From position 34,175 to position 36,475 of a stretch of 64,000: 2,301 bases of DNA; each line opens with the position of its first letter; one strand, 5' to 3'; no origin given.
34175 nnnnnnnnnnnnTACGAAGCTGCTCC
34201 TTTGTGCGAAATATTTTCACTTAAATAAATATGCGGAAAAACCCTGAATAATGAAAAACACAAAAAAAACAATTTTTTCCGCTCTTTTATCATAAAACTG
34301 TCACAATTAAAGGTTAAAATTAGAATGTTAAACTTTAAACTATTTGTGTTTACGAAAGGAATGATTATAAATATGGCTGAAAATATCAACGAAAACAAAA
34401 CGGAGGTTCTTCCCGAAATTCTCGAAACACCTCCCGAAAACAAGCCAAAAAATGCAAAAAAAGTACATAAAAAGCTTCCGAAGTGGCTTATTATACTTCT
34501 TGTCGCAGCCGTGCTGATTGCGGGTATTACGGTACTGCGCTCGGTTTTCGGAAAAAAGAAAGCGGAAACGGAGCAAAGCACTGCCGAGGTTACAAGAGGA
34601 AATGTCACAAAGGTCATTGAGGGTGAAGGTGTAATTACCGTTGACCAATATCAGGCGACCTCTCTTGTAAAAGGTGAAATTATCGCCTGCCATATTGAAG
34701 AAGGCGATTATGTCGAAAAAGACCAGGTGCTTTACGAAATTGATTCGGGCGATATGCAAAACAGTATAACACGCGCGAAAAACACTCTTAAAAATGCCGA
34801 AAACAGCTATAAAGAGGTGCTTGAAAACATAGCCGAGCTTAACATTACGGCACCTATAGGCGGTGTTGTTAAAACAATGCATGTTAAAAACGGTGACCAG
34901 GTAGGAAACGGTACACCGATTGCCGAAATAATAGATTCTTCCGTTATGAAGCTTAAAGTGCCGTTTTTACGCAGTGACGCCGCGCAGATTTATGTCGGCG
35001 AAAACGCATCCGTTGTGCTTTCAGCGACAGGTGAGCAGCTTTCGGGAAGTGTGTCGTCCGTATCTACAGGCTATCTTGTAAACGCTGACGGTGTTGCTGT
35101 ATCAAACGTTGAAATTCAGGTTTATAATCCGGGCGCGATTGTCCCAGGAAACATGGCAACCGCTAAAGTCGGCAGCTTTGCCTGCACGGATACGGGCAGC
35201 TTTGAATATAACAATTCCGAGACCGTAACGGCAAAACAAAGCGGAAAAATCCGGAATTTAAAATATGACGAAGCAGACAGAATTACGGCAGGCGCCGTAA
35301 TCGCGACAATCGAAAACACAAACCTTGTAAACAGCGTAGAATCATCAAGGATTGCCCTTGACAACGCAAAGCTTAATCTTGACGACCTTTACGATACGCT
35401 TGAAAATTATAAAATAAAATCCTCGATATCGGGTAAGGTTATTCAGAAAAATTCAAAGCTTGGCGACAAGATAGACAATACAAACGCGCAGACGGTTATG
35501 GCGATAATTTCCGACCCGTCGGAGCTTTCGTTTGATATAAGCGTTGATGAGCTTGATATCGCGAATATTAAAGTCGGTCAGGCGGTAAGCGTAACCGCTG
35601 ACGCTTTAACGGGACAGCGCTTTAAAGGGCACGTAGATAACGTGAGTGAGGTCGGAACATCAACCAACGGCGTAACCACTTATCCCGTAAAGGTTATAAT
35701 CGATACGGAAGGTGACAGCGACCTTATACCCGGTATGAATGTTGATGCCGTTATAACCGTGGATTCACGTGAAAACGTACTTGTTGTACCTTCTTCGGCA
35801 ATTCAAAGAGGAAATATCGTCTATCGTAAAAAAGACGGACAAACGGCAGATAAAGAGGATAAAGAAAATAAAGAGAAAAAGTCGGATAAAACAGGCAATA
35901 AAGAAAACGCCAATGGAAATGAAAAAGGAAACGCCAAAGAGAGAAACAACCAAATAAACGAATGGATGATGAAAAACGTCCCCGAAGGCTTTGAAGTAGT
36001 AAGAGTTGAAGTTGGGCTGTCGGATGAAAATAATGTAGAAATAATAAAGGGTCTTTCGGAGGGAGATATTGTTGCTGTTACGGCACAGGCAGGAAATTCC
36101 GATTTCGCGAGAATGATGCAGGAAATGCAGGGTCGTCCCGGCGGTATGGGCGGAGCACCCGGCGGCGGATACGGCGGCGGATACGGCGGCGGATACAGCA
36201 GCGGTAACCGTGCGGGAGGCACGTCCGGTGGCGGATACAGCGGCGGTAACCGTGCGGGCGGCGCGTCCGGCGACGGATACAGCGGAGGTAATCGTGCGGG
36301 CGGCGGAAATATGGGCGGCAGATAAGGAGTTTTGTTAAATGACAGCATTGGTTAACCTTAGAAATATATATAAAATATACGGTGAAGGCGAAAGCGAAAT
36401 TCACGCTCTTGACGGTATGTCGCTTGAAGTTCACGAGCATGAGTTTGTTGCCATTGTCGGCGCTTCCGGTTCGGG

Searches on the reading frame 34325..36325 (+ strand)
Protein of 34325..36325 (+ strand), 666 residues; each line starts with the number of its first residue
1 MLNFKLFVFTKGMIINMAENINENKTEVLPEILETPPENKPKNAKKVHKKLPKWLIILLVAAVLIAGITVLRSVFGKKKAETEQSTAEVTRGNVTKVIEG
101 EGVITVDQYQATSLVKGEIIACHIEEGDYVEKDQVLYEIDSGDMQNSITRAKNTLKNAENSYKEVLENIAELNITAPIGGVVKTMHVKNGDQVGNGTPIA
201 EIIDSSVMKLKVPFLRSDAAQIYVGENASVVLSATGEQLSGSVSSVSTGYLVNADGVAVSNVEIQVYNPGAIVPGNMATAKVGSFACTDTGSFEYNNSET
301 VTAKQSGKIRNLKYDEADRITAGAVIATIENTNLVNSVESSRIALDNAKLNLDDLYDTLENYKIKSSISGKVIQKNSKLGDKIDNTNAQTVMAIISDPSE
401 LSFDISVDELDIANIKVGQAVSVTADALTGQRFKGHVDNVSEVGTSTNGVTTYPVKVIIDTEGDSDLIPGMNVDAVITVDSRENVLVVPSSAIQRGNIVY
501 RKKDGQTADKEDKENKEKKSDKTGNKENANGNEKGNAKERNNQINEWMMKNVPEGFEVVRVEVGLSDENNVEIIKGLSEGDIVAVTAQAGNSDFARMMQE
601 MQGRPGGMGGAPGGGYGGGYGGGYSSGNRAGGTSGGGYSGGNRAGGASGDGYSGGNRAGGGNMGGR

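Call 31: find_encoding_contigs(protein=window:34325-36325:+, flank=10000, max_places=6)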
Protein window:34325-36325:+ (666 aa): 1 contig read that carries it; 1 place shown.
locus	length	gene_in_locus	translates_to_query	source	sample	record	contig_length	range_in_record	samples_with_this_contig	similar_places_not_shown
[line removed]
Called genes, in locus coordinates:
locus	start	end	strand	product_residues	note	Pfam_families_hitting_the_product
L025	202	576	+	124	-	PF05973:Gp49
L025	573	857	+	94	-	PF13744:HTH_37 (weak), PF12844:HTH_19 (weak), PF13560:HTH_31, PF01381:HTH_3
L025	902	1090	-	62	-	-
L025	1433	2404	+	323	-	-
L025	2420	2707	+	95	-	-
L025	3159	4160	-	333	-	PF08486:SpoIID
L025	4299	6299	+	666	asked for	-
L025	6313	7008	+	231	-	PF00005:ABC_tran, PF02463:SMC_N, PF13304:AAA_21 (faint)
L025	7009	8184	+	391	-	PF12704:MacB_PCD, PF02687:FtsX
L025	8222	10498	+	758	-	PF00395:SLH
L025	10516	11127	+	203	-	-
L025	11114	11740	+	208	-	PF13527:Acetyltransf_9 (weak), PF00583:Acetyltransf_1, PF13508:Acetyltransf_7 (weak)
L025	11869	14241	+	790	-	PF00488:MutS_V, PF20297:MSSS, PF01713:Smr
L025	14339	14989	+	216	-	PF12844:HTH_19, PF13560:HTH_31, PF01381:HTH_3, PF00717:Peptidase_S24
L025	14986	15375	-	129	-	-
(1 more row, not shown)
